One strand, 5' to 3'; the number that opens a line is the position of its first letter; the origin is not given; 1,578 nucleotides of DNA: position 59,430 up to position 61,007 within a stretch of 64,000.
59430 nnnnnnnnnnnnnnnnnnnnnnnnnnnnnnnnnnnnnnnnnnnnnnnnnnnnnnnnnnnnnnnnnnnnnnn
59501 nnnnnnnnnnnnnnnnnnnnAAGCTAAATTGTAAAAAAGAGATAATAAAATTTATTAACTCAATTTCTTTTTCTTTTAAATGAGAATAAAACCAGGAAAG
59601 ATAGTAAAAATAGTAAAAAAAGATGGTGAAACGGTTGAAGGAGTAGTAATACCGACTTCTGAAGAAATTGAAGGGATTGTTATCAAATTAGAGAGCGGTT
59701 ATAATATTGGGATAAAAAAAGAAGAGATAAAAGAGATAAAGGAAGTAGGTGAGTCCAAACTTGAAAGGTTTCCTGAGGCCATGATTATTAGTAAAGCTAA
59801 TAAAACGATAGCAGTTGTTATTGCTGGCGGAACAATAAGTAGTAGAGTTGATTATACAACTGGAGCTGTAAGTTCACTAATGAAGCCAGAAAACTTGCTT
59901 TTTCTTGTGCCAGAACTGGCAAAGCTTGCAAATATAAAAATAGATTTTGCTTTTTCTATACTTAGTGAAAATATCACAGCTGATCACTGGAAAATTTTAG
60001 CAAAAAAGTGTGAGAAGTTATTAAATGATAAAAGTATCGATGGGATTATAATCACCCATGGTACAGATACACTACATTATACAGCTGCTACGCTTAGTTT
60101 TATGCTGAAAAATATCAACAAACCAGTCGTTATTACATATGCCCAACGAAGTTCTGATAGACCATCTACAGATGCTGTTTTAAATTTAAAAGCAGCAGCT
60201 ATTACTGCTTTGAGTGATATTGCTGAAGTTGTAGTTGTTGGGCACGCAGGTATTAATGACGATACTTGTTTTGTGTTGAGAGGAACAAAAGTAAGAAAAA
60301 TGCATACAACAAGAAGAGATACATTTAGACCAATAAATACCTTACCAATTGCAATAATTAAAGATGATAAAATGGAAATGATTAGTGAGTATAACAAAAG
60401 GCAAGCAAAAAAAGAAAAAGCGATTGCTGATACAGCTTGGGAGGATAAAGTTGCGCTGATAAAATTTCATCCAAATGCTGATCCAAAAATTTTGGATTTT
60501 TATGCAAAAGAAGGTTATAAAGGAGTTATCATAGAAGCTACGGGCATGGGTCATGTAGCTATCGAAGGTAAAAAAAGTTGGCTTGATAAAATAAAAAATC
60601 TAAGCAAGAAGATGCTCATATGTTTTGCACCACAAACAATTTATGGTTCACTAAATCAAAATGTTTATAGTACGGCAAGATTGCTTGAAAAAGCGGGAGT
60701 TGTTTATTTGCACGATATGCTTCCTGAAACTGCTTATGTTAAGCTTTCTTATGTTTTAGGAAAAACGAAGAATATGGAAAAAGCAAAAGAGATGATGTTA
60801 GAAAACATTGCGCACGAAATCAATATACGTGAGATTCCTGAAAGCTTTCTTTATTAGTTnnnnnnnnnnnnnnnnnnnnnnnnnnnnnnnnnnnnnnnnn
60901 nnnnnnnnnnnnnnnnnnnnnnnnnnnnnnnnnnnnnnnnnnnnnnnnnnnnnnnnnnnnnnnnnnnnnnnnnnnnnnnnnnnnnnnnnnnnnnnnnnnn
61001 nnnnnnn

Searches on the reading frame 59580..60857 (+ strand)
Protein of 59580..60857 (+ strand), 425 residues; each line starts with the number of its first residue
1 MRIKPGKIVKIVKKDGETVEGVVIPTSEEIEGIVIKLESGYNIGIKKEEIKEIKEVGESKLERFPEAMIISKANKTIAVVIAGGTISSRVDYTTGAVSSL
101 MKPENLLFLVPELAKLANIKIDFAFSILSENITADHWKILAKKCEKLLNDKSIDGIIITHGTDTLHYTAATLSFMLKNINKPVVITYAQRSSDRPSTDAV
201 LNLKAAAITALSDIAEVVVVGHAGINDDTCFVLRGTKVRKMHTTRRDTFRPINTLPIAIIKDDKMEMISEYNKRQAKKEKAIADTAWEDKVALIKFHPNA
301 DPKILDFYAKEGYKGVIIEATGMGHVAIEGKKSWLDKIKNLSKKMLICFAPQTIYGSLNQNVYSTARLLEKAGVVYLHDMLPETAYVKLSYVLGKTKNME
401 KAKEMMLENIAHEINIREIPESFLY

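Call 68: search_protein_families(library=pfam, proteins=[window:59580-60857:+], max_evalue=0.001)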
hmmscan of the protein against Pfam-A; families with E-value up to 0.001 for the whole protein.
window:59580-60857:+ (425 aa): 3 families
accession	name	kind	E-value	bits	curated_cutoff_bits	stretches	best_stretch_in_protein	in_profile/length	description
PF00710.25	Asparaginase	-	2.3e-54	184.3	22.5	1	77-269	2-189/193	Asparaginase, N-terminal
PF17763.6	Asparaginase_C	-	3e-26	92.1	34.6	1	290-406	1-114/114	Glutaminase/Asparaginase C-terminal domain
PF18195.6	GatD_N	-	2e-12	46.7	25.7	1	3-54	1-52/54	GatD N-terminal domain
